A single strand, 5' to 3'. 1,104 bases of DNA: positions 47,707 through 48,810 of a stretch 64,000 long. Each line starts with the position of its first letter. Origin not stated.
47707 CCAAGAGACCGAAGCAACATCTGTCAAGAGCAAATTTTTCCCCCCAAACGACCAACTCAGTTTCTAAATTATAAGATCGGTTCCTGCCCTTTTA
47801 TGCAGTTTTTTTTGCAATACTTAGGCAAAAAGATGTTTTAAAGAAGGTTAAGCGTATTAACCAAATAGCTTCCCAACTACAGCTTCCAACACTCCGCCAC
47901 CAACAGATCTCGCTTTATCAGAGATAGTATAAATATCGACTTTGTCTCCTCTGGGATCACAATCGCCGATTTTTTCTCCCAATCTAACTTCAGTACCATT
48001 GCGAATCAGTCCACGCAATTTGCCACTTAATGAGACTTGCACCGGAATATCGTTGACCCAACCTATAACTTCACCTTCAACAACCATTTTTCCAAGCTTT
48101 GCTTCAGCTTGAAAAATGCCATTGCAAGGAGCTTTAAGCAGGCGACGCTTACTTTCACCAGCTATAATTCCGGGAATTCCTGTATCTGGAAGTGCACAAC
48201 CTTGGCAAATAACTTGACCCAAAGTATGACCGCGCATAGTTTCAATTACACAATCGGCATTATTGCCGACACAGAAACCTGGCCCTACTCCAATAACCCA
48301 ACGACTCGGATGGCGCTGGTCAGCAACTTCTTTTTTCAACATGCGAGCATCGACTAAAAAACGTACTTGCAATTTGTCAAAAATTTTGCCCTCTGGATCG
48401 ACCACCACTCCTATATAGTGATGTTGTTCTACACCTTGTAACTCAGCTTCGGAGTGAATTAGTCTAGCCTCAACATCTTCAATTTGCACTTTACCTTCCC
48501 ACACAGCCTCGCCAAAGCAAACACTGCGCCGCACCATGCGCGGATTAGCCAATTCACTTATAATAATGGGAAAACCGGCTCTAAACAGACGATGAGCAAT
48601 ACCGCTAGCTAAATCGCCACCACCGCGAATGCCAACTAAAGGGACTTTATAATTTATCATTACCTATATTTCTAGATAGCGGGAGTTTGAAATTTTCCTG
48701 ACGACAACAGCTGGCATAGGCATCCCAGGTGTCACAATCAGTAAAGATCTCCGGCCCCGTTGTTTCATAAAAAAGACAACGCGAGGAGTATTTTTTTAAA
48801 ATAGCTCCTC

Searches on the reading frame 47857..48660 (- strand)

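Call 38: search_protein_families(library=pfam, proteins=[window:47857-48660:-], max_evalue=0.001)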
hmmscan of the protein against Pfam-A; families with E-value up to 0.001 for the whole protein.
window:47857-48660:- (267 aa): 0 families

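Call 71: search_protein_families(library=ncbifam, proteins=[window:47857-48660:-], max_evalue=0.001)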
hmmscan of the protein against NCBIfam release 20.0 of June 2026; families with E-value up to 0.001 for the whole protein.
window:47857-48660:- (267 aa): 1 family
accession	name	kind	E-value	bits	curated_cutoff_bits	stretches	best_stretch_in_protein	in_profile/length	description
TIGR03309.1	matur_yqeB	equivalog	3.9e-92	308.3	220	1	11-262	3-254/256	selenium-dependent molybdenum cofactor biosynthesis protein YqeB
